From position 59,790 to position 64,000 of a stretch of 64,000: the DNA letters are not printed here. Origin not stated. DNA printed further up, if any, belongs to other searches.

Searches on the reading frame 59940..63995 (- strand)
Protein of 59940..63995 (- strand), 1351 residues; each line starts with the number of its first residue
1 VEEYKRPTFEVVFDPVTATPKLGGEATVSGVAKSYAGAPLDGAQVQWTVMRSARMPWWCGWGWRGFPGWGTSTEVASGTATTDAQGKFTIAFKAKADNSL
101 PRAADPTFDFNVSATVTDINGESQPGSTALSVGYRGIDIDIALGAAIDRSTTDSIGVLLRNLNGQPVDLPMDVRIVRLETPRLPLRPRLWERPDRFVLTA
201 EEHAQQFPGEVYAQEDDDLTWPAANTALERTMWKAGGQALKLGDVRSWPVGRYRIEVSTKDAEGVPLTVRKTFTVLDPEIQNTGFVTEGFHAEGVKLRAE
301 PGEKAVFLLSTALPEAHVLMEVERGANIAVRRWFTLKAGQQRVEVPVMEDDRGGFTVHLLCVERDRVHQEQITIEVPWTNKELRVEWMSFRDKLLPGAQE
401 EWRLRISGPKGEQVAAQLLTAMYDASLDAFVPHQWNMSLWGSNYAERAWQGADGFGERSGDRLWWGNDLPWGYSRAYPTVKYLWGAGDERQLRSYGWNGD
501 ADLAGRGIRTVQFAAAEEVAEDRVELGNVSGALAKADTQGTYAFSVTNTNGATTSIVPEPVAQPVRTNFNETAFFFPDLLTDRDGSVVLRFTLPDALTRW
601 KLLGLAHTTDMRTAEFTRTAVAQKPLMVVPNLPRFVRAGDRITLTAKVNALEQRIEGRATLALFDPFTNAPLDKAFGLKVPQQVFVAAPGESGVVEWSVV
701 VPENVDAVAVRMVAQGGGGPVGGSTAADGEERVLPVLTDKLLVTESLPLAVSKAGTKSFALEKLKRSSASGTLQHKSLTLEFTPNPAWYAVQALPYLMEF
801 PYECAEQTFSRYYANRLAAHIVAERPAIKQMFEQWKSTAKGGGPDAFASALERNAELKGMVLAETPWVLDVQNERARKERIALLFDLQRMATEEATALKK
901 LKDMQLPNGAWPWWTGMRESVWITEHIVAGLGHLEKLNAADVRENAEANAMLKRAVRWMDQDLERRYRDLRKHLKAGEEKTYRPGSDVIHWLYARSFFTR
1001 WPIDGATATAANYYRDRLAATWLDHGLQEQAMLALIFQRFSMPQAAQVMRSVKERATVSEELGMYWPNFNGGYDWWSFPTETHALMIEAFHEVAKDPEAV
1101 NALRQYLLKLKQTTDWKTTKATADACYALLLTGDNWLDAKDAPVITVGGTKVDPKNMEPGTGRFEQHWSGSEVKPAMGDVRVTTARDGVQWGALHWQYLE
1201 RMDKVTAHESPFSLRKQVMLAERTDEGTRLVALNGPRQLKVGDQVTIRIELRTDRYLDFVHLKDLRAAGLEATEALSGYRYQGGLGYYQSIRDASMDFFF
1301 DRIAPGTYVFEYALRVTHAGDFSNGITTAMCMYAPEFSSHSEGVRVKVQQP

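Call 20: search_protein_families(library=pfam, proteins=[window:59940-63995:-], max_evalue=0.001)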
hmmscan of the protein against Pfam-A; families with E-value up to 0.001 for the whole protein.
window:59940-63995:- (1351 aa): 2 families
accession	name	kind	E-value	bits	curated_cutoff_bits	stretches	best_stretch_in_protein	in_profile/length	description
PF17973.7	bMG10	-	2.1e-31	109.3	26.2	1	1213-1336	3-131/131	Bacterial Alpha-2-macroglobulin MG10 domain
PF00207.28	A2M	-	7.7e-19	67.8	21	1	572-657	1-88/92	Alpha-2-macroglobulin family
